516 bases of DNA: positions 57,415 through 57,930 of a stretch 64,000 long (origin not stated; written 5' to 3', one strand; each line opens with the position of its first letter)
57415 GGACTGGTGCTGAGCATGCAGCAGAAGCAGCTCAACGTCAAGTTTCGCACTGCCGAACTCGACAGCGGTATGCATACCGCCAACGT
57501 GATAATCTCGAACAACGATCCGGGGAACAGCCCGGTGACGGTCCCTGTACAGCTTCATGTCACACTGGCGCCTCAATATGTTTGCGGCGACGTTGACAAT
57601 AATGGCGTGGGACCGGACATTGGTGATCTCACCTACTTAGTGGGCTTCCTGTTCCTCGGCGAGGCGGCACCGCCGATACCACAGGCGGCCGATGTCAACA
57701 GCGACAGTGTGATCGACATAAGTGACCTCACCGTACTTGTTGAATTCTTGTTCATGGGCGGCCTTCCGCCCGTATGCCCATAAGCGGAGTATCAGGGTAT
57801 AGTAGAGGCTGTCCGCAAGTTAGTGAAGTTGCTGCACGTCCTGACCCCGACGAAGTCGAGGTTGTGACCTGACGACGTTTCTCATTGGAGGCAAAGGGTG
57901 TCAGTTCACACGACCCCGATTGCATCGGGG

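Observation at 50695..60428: Cys-bracketed dockerin-like C-terminal module shared by peptidases and adhesin-like proteins: a possible protease-displaying, cellulosome-style assembly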

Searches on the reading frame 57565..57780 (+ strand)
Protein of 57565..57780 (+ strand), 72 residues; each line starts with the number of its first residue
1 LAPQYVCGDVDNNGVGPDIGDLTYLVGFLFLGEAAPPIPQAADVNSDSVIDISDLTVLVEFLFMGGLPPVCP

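Call 5: search_protein_families(library=pfam, proteins=[window:57565-57780:+], max_evalue=10)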
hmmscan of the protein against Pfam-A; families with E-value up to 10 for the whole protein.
seq(72 aa): 1 family
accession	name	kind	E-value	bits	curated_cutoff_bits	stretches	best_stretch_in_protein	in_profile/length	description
PF00404.24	Dockerin_1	-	0.0072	16.9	22.9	1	8-60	2-54/57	Dockerin type I domain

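Call 6: search_protein_families(library=ncbifam, proteins=[window:57565-57780:+], max_evalue=10)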
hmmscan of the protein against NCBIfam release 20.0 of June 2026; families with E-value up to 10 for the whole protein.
seq(72 aa): 0 families

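Call 13: find_homologous_proteins(query=A1, max_evalue=0.001)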
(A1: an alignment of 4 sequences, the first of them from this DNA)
Query A1 (4 sequences) (72 aa, profile of the alignment): 20 proteins with E <= 0.001 among 56 candidates.
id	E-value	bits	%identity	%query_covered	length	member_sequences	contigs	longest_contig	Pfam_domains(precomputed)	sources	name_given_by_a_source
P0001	3.6e-21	93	50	90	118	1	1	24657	PF02412.24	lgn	-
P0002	6.3e-21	92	40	76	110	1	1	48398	PF02412.24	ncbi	ncbi:MAG: thrombospondin type 3 repeat-containing protein [Candidatus Zixiibacteriota bacterium]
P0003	3.1e-17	81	54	93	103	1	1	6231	PF00404.25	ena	-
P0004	3.5e-17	80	57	96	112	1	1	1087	-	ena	-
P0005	1.4e-16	78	45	93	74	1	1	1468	PF00404.25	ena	-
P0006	1.7e-16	78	55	99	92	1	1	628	-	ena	-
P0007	8.9e-16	76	46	93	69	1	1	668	-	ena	-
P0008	9.1e-16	76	44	97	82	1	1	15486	PF00404.25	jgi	jgi:hypothetical protein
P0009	1.1e-15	76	57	75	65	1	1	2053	-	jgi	jgi:hypothetical protein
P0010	1.2e-15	75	54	96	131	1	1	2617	-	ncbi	-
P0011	1.2e-14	72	49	89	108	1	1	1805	-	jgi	jgi:hypothetical protein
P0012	4.0e-14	71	42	71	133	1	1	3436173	-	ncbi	ncbi:MAG: hypothetical protein JSU65_10215, partial [Candidatus Zixiibacteriota bacterium]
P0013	1.2e-13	69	42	92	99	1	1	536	PF00404.25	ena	-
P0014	3.1e-13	68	39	86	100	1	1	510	-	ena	-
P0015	6.5e-13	67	54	90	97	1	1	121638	-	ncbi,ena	-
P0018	1.1e-9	56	39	86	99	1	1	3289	PF00404.25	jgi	jgi:hypothetical protein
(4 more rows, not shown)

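Call 24: predict_structure(alignment_id=A2)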
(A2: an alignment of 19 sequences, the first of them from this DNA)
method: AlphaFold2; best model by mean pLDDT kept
length: 72 residues; sequences in the alignment: 19
mean_pLDDT: 95.6   pTM: 0.82
mean pLDDT of the five models: 95.6, 95.3, 95.1, 94.5, 94.4
residues with pLDDT >= 90: 68; 70-90: 1; 50-70: 3; < 50: 0
segments of 3 or more residues with pLDDT < 50: none
pLDDT, mean of each block of 10 residues (from residue 1): 85 97 98 97 98 98 97 93
secondary structure, 60 per line:
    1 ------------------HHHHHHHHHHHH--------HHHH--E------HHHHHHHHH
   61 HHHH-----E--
elements in order: H19-30 H39-42 H52-64

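Call 26: search_protein_representatives(alignment_id=A2)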
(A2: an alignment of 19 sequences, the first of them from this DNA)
Query: 19 sequences, 73 profile positions. Proteins with E-value up to 0.001 (for the whole library): 50051; up to 1e-10: 15846; up to 1e-30: 191. The best 150 are listed.
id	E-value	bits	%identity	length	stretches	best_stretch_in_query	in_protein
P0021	1.0e-164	551.1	-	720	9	6-73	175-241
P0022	1.6e-118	403.1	-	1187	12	5-72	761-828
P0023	6.1e-105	359.6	-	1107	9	10-64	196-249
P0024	2.2e-98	338.6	-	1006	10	6-73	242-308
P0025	1.6e-90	313.4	-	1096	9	6-63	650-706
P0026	5.5e-87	302.1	-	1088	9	5-67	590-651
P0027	1.3e-86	300.9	-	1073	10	3-61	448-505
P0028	5.6e-86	298.9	-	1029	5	4-73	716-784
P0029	5.0e-85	295.8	-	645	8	4-72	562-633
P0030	5.5e-82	286.1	-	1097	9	6-61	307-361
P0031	5.8e-81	282.8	-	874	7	4-70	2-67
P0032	1.6e-80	281.4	-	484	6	2-73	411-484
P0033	2.8e-78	274.2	-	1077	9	5-70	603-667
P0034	4.0e-78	273.7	-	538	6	5-73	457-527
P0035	4.8e-77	270.2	-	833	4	5-73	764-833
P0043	1.1e-59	214.7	-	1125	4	6-73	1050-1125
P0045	3.5e-55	200.2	-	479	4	3-72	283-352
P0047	1.1e-53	195.4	-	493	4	6-72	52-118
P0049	1.9e-52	191.4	-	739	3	4-70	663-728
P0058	2.0e-48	178.6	-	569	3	5-71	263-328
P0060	9.0e-48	176.5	-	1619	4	3-72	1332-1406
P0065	6.7e-47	173.7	-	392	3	5-72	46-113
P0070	2.9e-44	165.2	-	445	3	4-71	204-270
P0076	4.1e-42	158.3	-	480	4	3-72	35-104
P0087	1.9e-40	153.0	-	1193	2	3-72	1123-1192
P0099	2.7e-39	149.3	-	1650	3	3-72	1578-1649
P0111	4.5e-38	145.4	-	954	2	4-72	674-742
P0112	5.3e-38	145.2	-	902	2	4-72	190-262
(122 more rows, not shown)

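Call 27: fold_search(model_id=the predicted structure, library=pdb)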
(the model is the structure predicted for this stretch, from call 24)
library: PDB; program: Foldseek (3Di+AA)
matches with E <= 10: 43; with E <= 0.001: 0
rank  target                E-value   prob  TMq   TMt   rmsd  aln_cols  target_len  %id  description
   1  4dh2_D                2.6e-03  1.00  0.75  0.76   1.6        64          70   30  Crystal structure of Coh-OlpC(Cthe_0452)-Doc435(Cthe_0435) complex: A novel type I Cohesin-Dockerin complex from Clost (released 2012-11-28)
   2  4fl4_G                3.0e-03  1.00  0.78  0.84   1.6        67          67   28  Scaffoldin conformation and dynamics revealed by a ternary complex from the Clostridium thermocellum cellulosome (released 2012-06-27)
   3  4fl4_A                3.9e-03  1.00  0.76  0.80   1.7        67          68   30  Scaffoldin conformation and dynamics revealed by a ternary complex from the Clostridium thermocellum cellulosome (released 2012-06-27)
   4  5lxv_B                4.5e-03  1.00  0.69  0.75   2.5        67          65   37  Crystal structure of Ruminococcus flavefaciens scaffoldin C cohesin in complex with a dockerin from an uncharacterized (released 2016-10-19)
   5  4dh2_B                6.0e-03  1.00  0.75  0.75   1.6        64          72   30  Crystal structure of Coh-OlpC(Cthe_0452)-Doc435(Cthe_0435) complex: A novel type I Cohesin-Dockerin complex from Clost (released 2012-11-28)
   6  4uyq_B                6.0e-03  1.00  0.76  0.75   1.8        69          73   22  High resolution structure of the third cohesin ScaC in complex with the ScaB dockerin with a mutation in the C-termina (released 2015-04-15)
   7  5nrk_B                9.7e-03  1.00  0.77  0.81   1.5        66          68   26  Crystal structure of the sixth cohesin from Acetivibrio cellulolyticus' scaffoldin B in complex with Cel5 dockerin S15 (released 2018-01-31)
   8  5nrk_D                9.7e-03  1.00  0.76  0.81   1.6        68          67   28  Crystal structure of the sixth cohesin from Acetivibrio cellulolyticus' scaffoldin B in complex with Cel5 dockerin S15 (released 2018-01-31)
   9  4uyp_B                1.4e-02  1.00  0.78  0.77   1.7        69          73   22  High resolution structure of the third cohesin ScaC in complex with the ScaB dockerin with a mutation in the N-termina (released 2015-04-15)
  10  4fl4_J                1.9e-02  1.00  0.72  0.78   1.9        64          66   31  Scaffoldin conformation and dynamics revealed by a ternary complex from the Clostridium thermocellum cellulosome (released 2012-06-27)
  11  2vn5_D                1.9e-02  1.00  0.65  0.84   2.9        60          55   27  The Clostridium cellulolyticum dockerin displays a dual binding mode for its cohesin partner (released 2008-05-20)
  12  8x39_B                2.2e-02  1.00  0.78  0.43   1.8        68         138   24  Crystal structure of cellulosomal double-dockerin module of Clo1313_0689 from Clostridium thermocellum (released 2024-04-03)
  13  2ccl_B                2.4e-02  1.00  0.72  0.82   1.5        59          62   25  THE S45A, T46A MUTANT OF THE TYPE I COHESIN-DOCKERIN COMPLEX FROM THE CELLULOSOME OF CLOSTRIDIUM THERMOCELLUM (released 2007-02-13)
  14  4fl4_D                2.4e-02  1.00  0.73  0.80   1.8        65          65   31  Scaffoldin conformation and dynamics revealed by a ternary complex from the Clostridium thermocellum cellulosome (released 2012-06-27)
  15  5nrm_B                2.6e-02  1.00  0.72  0.77   1.6        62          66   27  Crystal structure of the sixth cohesin from Acetivibrio cellulolyticus' scaffoldin B in complex with Cel5 dockerin S51 (released 2018-01-31)
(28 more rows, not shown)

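Call 38: search_solved_structures(query=A2, max_evalue=0.01, show_alignments=5)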
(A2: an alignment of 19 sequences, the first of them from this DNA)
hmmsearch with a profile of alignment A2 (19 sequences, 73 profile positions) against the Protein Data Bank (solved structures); distinct sequences matched with E-value up to 0.01: 22.
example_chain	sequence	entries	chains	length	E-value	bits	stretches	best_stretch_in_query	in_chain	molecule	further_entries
4fl4_A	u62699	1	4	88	2.2e-08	37.4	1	7-64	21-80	Glycoside hydrolase family 9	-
8x39_A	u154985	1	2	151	3.2e-08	36.9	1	7-67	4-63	Serine protease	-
8x3a_A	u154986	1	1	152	3.3e-08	36.9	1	7-67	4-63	Serine protease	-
4cj0_A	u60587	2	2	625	9.7e-08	35.3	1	6-64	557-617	ENDOGLUCANASE D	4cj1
1clc_A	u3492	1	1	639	1e-07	35.3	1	6-64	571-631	ENDOGLUCANASE CELD; EC: 3.2.1.4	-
2yik_A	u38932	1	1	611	2.4e-06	30.9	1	5-67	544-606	ENDOGLUCANASE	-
5lxv_B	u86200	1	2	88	3.1e-06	30.5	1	6-66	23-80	Carbohydrate-binding protein WP_009985128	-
5nrm_B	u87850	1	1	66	3.1e-06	30.5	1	8-65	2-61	DocCel5: Type I dockerin repeat domain from A. cellulolyticus family 5 endoglucanase WP_01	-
2ccl_B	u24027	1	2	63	7.5e-06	29.3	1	7-64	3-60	ENDO-1,4-BETA-XYLANASE Y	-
5nrk_B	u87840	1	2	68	9.2e-06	29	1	8-65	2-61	DocCel5: Type I dockerin repeat domain from A. cellulolyticus family 5 endoglucanase WP_01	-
2y3n_B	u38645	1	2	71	2.6e-05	27.6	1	6-63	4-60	CELLULOSOMAL FAMILY-48 PROCESSIVE GLYCOSIDE HYDROLASE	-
1daq_A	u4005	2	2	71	7.5e-05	26.1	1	7-65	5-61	ENDOGLUCANASE SS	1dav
1ohz_B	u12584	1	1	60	7.8e-05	26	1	9-64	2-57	ENDO-1,4-BETA-XYLANASE Y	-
2mte_A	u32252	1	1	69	8.5e-05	25.9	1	7-65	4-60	Cellulose 1,4-beta-cellobiosidase (reducing end) CelS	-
4uyp_B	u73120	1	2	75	0.00024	24.5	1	6-65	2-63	Cellulosomal scaffoldin adaptor protein B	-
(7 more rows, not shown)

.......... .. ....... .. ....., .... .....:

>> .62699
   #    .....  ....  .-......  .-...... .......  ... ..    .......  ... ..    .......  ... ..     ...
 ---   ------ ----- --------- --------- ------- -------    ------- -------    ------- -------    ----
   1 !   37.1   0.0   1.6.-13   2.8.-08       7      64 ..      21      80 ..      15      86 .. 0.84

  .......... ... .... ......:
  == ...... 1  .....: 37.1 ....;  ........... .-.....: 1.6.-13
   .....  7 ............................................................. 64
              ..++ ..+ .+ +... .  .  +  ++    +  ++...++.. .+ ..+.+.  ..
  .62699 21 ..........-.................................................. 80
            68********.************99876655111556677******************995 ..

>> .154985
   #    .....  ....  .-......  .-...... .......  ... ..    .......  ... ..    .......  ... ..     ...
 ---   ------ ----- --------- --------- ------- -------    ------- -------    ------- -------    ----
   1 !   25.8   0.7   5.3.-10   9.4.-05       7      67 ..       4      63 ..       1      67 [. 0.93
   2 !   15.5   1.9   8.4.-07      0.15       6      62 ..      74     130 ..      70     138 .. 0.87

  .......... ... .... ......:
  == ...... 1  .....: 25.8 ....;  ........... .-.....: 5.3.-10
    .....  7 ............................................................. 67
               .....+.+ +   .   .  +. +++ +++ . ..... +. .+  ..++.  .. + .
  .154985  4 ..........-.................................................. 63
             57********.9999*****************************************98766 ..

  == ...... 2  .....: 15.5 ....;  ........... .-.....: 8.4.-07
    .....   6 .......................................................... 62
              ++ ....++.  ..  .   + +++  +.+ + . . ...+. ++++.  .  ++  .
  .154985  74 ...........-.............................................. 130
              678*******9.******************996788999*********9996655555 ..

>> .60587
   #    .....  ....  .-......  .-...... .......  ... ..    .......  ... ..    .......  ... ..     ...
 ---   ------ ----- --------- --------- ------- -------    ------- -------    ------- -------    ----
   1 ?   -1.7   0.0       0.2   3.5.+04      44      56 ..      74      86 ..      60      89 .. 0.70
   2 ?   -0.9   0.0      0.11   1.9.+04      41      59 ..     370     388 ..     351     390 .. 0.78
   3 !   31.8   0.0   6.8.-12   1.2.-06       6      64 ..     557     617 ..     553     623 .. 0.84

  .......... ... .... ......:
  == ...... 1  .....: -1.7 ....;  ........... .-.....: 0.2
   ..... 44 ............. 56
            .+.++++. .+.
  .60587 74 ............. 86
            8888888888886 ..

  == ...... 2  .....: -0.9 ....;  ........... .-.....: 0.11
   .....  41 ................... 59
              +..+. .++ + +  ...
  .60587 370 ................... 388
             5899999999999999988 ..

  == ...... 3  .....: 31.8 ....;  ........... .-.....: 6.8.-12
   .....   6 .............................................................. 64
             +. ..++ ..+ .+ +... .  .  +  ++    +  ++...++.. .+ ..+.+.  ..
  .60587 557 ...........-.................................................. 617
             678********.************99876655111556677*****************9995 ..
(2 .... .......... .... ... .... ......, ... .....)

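Call 49: find_related_loci(query=A3, collection=genome_contigs, flank=6000)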
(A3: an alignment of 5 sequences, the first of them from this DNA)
Query A3 (72 aa) in genome_contigs; peptide patterns used: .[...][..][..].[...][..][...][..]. (x = any residue, [..] = any of these).
353 stretches matched a pattern; 307 encode a relative of the query (tblastn E <= 1e-3); the best 80 are kept; 79 distinct loci.
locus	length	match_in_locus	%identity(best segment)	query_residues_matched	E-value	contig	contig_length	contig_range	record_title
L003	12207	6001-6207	59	3-71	6e-23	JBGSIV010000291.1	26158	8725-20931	MAG: Candidatus Zixiibacteriota bacterium isolate JTS-AC140 k141_4561519, whole genome shotgun sequence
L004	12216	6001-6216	54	1-71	1e-21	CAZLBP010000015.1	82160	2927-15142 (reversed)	MAG TPA_asm: uncultured Ignavibacteriales bacterium isolate SRP141376_co3_222 genome assembly, contig: NODE_602_length_8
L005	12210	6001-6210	57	3-72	1e-21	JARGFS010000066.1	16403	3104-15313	MAG: bacterium isolate C14-12 NODE_66_length_16403_cov_3.795051, whole genome shotgun sequence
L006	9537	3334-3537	63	3-71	1e-21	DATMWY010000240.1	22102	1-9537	MAG TPA_asm: Candidatus Deferrimicrobium sp. isolate SMAG_U13106 k141_289362, whole genome shotgun sequence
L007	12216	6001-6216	54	1-72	1e-21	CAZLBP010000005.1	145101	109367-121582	MAG TPA_asm: uncultured Ignavibacteriales bacterium isolate SRP141376_co3_222 genome assembly, contig: NODE_141_length_1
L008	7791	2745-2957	51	1-71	5e-21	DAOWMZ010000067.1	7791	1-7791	MAG TPA_asm: Candidatus Zixiibacteriota bacterium isolate CSMAG_3015 CSMAG_3015_k141_1118792_length_7791_cov_403.9184, w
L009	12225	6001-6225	56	3-71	1e-20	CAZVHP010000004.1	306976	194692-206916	MAG TPA_asm: uncultured Ignavibacteriales bacterium isolate SRP241341_co1_208 genome assembly, contig: NODE_18_length_30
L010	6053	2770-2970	57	5-71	9e-21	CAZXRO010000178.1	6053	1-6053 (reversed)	MAG TPA_asm: uncultured Ignavibacteriales bacterium isolate SRP332253_co2_61 genome assembly, contig: NODE_14122_length_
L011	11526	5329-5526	64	6-71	2e-20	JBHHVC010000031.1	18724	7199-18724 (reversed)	MAG: Candidatus Zixiibacteriota bacterium isolate S.4.sp3_bin.43 NODE_1036_length_18724_cov_4.639509, whole genome shotg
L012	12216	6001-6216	53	1-72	2e-20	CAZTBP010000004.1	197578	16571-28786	MAG TPA_asm: uncultured Ignavibacteriales bacterium isolate binchicken_co17_316 genome assembly, contig: NODE_137_length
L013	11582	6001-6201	57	5-71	5e-20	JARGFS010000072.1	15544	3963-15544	MAG: bacterium isolate C14-12 NODE_72_length_15544_cov_3.709252, whole genome shotgun sequence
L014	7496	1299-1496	53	6-71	7e-20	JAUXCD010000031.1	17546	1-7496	MAG: Candidatus Zixiibacteriota bacterium isolate CSMAG_2816 CSMAG_2816_k117_4956009_length_17546_cov_85.8439, whole gen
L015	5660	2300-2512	49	1-71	7e-20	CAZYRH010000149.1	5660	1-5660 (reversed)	MAG TPA_asm: uncultured Ignavibacteriales bacterium isolate binchicken_co100_268 genome assembly, contig: NODE_22939_len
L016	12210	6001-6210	56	2-72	1e-19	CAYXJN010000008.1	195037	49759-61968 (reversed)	MAG TPA_asm: uncultured Ignavibacteriales bacterium isolate SRP292972_co2_124 genome assembly, contig: NODE_49_length_19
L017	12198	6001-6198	57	5-71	3e-19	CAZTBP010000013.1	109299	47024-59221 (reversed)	MAG TPA_asm: uncultured Ignavibacteriales bacterium isolate binchicken_co17_316 genome assembly, contig: NODE_514_length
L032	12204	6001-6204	51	6-72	2e-17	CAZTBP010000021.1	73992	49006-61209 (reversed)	MAG TPA_asm: uncultured Ignavibacteriales bacterium isolate binchicken_co17_316 genome assembly, contig: NODE_1108_lengt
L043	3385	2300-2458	62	18-70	1e-16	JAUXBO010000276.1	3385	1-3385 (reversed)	MAG: Candidatus Zixiibacteriota bacterium isolate CSMAG_2801 CSMAG_2801_k117_6635953_length_3385_cov_6.0000, whole genom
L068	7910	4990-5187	52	4-66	1e-14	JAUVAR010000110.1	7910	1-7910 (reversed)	MAG: Candidatus Zixiibacteriota bacterium isolate CSMAG_224 CSMAG_224_k127_2209397_length_7910_cov_12.7789, whole genome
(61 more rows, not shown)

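Call 55: search_protein_families(library=pfam, alignment_id=A4, max_evalue=0.0001)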
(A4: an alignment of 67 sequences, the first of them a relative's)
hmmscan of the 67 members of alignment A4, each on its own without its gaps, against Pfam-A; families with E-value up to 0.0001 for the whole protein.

A. member 1, L003:4762-6207:+ (482 aa): 0 families

B. families by the number of members that match (of 67 scanned): 43 families (the first 25 are shown)
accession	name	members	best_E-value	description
PF02412.23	TSP_3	17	5.3e-25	Thrombospondin type 3 repeat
PF00246.29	Peptidase_M14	11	6.2e-66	Zinc carboxypeptidase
PF13620.12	CarboxypepD_reg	11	1.9e-14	Carboxypeptidase regulatory-like domain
PF13517.12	FG-GAP_3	7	2.7e-40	FG-GAP-like repeat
PF01839.29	FG-GAP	7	2e-39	FG-GAP repeat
PF18911.6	PKD_4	7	8.2e-13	PKD domain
PF00404.24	Dockerin_1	7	5.3e-08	Dockerin type I domain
PF25778.1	DUF7948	4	3.1e-64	Domain of unknown function (DUF7948)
PF06739.17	SBBP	4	1.7e-46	Beta-propeller repeat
PF00082.27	Peptidase_S8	4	6.1e-42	Subtilase family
PF04371.20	PAD_porph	4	4.2e-33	Porphyromonas-type peptidyl-arginine deiminase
PF00801.26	PKD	4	2.9e-08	PKD domain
PF08309.17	LVIVD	3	7.1e-37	LVIVD repeat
PF05935.17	Arylsulfotrans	3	2.7e-20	Arylsulfotransferase (ASST)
PF05345.18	He_PIG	3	6.6e-17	Putative Ig domain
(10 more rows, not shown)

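Call 65: search_protein_families(library=pfam, alignment_id=A6, max_evalue=0.001)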
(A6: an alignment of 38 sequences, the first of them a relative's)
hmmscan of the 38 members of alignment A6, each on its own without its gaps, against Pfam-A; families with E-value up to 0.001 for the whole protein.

A. member 1, L041:7250-9547:+ (765 aa): 2 families
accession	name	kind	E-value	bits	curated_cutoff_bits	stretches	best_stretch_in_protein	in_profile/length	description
PF07228.17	SpoIIE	-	3.5e-49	167.8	25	1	558-747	2-191/192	Stage II sporulation protein E (SpoIIE)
PF01590.32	GAF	-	0.0007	20.6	22.4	0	373-494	13-133/133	GAF domain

B. families by the number of members that match (of 38 scanned): 78 families (the first 25 are shown)
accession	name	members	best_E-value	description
PF00082.27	Peptidase_S8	2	3.8e-61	Subtilase family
PF13472.12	Lipase_GDSL_2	2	5.6e-14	GDSL-like Lipase/Acylhydrolase family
PF00657.28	Lipase_GDSL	2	5e-08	GDSL-like Lipase/Acylhydrolase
PF13860.13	FlgD_ig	2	1.2e-07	FlgD Ig-like domain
PF18962.6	Por_Secre_tail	2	2.2e-07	Secretion system C-terminal sorting domain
PF01235.23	Na_Ala_symp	1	5.2e-140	Sodium:alanine symporter family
PF02897.21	Peptidase_S9_N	1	1.6e-109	Prolyl oligopeptidase, N-terminal beta-propeller domain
PF01244.27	Peptidase_M19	1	1.6e-99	Membrane dipeptidase (Peptidase family M19)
PF18911.6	PKD_4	1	1.5e-82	PKD domain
PF01432.26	Peptidase_M3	1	1.4e-70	Peptidase family M3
PF00326.27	Peptidase_S9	1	2.3e-69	Prolyl oligopeptidase family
PF00801.26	PKD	1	9.8e-60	PKD domain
PF01625.27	PMSR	1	2.5e-58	Peptide methionine sulfoxide reductase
PF07228.17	SpoIIE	1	3.5e-49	Stage II sporulation protein E (SpoIIE)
PF13517.12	FG-GAP_3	1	8.5e-49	FG-GAP-like repeat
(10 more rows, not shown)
